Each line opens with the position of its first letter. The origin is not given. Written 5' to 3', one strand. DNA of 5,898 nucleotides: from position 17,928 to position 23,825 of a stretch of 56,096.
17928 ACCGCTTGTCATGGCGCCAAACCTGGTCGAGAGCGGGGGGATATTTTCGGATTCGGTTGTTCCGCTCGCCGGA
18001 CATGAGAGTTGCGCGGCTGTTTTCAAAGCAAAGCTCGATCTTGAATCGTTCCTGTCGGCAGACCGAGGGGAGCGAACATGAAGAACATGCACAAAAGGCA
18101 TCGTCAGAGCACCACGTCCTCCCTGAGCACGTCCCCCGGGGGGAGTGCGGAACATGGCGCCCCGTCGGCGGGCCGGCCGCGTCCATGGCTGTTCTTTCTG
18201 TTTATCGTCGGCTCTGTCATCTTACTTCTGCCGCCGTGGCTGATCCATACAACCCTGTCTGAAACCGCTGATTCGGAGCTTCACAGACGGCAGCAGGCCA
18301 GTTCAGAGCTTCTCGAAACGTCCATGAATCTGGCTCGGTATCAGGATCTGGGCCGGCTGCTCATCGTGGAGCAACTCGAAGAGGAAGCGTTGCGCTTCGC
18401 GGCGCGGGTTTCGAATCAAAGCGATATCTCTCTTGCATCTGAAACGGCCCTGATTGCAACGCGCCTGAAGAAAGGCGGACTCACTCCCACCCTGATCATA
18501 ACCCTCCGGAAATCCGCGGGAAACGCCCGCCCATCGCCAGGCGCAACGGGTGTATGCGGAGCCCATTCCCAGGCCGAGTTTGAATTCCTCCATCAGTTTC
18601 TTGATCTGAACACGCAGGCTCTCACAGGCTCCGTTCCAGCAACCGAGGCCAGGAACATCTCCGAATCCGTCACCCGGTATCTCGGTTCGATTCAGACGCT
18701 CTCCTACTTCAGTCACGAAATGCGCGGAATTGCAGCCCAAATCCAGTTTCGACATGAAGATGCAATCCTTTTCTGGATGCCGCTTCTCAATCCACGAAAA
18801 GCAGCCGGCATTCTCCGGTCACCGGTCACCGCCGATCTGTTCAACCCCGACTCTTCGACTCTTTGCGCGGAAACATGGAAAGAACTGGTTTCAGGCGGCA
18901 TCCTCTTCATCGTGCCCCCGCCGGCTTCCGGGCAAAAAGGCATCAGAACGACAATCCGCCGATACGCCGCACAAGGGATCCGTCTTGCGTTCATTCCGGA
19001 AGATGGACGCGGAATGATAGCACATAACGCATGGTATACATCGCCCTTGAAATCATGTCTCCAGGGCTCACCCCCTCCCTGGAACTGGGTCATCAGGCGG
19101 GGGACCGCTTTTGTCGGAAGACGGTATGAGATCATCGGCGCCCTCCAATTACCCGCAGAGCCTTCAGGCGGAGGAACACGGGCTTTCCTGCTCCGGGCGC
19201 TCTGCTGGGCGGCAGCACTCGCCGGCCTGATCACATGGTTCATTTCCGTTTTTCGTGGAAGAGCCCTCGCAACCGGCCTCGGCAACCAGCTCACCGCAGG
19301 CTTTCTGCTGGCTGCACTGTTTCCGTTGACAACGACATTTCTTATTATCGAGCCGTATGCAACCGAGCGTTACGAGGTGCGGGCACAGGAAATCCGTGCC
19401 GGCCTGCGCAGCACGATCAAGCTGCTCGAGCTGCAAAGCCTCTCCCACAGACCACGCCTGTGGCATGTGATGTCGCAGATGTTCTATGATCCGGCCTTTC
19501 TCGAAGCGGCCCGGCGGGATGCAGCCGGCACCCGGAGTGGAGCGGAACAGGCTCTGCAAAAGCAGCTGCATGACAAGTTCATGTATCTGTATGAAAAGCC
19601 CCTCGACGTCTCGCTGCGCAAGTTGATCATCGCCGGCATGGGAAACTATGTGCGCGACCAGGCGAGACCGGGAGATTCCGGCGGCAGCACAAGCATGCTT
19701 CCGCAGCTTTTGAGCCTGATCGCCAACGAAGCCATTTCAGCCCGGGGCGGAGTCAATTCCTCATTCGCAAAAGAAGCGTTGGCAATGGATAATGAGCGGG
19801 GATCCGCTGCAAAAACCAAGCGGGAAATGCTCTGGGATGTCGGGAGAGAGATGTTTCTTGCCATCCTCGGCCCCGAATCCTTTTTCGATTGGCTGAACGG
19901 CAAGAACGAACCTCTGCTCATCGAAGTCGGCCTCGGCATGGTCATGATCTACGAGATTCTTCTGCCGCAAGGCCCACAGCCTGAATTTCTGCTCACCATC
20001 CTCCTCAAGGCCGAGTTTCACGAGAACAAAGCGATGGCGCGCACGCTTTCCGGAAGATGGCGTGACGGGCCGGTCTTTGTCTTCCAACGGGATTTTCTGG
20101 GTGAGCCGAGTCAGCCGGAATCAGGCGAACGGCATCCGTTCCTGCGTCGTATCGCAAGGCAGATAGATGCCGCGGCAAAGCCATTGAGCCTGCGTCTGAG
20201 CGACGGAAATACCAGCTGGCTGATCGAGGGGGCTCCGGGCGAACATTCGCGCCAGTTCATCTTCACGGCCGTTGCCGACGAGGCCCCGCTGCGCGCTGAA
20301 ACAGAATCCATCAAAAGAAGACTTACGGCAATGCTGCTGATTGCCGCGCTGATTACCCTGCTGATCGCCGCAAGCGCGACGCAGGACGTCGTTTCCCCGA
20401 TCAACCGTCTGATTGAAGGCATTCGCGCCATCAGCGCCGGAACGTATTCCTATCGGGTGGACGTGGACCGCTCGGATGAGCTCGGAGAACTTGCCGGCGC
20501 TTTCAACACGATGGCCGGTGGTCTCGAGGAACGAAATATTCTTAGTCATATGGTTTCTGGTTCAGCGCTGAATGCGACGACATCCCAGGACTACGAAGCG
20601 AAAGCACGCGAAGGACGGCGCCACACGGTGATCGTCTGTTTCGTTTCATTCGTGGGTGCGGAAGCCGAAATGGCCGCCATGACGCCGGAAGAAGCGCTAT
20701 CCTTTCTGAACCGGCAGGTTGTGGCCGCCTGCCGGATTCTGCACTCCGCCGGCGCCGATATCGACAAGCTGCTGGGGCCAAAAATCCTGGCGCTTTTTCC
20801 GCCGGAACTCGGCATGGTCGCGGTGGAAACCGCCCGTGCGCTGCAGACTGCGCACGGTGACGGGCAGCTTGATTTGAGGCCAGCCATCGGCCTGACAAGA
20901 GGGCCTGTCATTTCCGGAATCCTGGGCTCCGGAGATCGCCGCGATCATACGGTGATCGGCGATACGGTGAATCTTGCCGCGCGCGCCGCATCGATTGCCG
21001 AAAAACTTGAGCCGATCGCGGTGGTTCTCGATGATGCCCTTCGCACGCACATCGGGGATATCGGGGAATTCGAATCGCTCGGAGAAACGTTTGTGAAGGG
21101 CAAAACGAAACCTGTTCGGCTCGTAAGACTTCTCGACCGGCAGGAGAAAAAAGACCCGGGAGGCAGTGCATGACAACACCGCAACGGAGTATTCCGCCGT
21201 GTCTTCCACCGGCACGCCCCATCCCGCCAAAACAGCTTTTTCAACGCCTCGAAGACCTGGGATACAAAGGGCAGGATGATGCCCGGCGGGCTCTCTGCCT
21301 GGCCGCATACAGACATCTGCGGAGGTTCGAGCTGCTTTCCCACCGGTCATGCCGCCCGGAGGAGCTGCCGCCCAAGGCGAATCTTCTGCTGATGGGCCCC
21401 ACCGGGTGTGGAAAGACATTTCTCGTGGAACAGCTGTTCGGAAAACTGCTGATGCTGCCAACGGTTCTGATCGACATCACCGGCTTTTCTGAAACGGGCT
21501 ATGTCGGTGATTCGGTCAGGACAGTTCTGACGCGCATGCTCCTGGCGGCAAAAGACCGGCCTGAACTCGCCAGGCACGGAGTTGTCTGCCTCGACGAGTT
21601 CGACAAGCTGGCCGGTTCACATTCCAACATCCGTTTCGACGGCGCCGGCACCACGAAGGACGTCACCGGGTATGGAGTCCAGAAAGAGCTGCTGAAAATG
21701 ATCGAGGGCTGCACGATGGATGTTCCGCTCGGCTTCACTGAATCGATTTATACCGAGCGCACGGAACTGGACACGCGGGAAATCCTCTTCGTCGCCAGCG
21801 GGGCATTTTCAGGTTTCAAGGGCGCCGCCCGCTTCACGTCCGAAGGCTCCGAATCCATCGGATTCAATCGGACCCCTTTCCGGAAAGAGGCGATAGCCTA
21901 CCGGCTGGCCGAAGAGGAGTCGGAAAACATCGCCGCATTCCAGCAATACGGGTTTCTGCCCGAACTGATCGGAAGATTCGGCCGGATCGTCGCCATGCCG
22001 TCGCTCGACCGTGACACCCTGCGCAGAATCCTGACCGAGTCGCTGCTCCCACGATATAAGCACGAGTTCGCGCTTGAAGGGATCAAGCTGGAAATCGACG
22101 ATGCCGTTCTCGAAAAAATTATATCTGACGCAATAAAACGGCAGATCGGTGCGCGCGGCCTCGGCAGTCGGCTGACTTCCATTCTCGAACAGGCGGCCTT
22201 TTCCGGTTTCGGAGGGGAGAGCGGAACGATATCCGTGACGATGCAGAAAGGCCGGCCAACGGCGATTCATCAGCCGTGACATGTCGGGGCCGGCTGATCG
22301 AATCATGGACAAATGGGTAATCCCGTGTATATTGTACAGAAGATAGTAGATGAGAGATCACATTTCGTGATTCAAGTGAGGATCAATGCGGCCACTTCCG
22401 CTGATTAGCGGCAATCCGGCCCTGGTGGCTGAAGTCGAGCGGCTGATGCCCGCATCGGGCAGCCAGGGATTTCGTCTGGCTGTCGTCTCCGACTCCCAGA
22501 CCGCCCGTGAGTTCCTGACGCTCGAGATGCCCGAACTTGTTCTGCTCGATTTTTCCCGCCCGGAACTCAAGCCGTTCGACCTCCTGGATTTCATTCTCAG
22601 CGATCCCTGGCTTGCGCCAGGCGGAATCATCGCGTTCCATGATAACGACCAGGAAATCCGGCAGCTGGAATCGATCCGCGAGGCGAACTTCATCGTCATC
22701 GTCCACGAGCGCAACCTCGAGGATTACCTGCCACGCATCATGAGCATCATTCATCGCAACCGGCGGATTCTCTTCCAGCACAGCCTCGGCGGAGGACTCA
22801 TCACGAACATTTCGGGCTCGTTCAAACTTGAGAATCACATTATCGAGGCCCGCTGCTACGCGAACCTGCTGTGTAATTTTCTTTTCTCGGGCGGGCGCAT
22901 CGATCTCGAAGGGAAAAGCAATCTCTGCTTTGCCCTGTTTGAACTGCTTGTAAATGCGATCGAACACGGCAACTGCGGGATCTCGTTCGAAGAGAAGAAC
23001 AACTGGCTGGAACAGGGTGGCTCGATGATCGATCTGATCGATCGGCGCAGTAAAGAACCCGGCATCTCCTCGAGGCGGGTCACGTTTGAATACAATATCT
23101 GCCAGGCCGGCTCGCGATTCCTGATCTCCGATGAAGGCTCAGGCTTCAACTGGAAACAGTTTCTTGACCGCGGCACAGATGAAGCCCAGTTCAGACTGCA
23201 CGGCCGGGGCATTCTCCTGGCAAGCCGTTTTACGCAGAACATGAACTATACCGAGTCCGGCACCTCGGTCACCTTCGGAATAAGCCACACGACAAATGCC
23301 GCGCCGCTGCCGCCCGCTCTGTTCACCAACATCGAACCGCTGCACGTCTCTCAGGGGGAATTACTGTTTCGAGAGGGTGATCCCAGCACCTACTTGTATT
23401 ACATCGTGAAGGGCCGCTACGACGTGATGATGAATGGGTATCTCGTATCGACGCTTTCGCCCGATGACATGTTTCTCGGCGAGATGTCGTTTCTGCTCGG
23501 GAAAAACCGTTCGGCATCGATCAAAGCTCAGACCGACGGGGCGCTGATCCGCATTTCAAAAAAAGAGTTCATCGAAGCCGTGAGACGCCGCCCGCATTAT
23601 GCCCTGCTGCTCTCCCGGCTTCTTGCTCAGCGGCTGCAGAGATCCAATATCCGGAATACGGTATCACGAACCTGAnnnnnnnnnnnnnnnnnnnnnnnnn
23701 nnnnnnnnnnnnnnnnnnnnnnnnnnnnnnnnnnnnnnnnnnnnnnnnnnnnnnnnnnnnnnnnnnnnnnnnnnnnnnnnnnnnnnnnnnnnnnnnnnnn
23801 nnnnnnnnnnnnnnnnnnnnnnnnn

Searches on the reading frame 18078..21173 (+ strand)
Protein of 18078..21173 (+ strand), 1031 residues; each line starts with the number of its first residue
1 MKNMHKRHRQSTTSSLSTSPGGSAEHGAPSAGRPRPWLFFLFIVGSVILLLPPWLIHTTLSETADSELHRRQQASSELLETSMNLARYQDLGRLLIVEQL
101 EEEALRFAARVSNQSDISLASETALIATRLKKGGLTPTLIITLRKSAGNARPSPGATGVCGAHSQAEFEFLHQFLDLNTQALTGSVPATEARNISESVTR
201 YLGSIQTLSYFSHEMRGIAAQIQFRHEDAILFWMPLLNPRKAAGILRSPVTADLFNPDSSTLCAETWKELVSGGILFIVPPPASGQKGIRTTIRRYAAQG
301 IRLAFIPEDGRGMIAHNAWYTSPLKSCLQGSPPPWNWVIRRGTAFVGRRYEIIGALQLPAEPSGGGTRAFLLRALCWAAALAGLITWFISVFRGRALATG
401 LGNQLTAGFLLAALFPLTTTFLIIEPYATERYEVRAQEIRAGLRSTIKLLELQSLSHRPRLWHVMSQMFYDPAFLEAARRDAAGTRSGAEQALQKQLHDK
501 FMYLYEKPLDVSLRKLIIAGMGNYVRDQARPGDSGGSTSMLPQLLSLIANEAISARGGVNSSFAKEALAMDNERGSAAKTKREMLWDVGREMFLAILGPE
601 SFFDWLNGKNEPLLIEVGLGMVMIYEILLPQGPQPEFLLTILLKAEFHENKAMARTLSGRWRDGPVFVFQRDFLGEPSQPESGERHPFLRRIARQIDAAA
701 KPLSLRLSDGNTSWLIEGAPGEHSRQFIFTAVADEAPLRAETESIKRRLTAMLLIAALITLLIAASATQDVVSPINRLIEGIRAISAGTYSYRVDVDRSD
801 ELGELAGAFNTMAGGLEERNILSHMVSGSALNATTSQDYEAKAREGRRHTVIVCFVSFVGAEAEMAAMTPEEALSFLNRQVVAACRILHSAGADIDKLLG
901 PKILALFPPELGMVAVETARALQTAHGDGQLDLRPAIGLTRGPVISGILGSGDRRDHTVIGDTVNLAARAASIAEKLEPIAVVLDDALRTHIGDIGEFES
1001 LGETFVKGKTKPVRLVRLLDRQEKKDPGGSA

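Call 15: search_protein_families(library=pfam, proteins=[window:18078-21173:+], max_evalue=0.00001)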
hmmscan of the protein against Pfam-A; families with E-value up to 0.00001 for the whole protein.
window:18078-21173:+ (1031 aa): 2 families
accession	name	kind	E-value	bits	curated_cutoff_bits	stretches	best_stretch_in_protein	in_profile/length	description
PF00672.30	HAMP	-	7.5e-14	52.2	25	1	771-818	6-53/53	HAMP domain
PF00211.25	Guanylate_cyc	-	2.9e-06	27.5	21.9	0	922-1011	89-175/183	Adenylate and Guanylate cyclase catalytic domain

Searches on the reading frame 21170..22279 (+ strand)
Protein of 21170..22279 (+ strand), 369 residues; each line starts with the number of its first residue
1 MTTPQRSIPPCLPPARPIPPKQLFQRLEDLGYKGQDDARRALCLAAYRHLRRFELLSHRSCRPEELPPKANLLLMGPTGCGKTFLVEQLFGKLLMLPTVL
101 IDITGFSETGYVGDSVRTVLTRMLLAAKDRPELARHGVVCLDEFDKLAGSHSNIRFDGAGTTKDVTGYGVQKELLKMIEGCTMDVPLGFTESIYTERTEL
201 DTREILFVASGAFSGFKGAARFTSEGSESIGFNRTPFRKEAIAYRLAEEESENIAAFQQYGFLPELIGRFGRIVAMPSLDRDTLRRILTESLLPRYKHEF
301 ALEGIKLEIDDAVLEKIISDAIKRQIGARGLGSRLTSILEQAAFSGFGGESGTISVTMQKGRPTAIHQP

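Call 15: search_protein_families(library=pfam, proteins=[window:21170-22279:+], max_evalue=0.00001)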
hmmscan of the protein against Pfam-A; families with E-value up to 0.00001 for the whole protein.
window:21170-22279:+ (369 aa): 3 families
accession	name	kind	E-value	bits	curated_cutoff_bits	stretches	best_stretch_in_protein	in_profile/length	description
PF07724.20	AAA_2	-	3.2e-16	60.3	27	1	68-271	2-164/166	AAA domain (Cdc48 subfamily)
PF00004.35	AAA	-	2.1e-10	41.6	21.2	1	72-184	1-98/131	ATPase family associated with various cellular activities (AAA)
PF10431.15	ClpB_D2-small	-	5.1e-07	30.1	21.9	1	279-340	1-61/81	C-terminal, D2-small domain, of ClpB protein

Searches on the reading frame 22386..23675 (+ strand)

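Call 15: search_protein_families(library=pfam, proteins=[window:22386-23675:+], max_evalue=0.00001)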
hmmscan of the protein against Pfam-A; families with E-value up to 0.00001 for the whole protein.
window:22386-23675:+ (429 aa): 2 families
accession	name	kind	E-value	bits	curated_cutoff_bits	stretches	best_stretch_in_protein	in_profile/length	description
PF00027.35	cNMP_binding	-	1.4e-16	60.7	27.5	1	320-401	3-88/89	Cyclic nucleotide-binding domain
PF13581.12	HATPase_c_2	-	9.6e-09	35.8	27.4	1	175-297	27-125/127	Histidine kinase-like ATPase domain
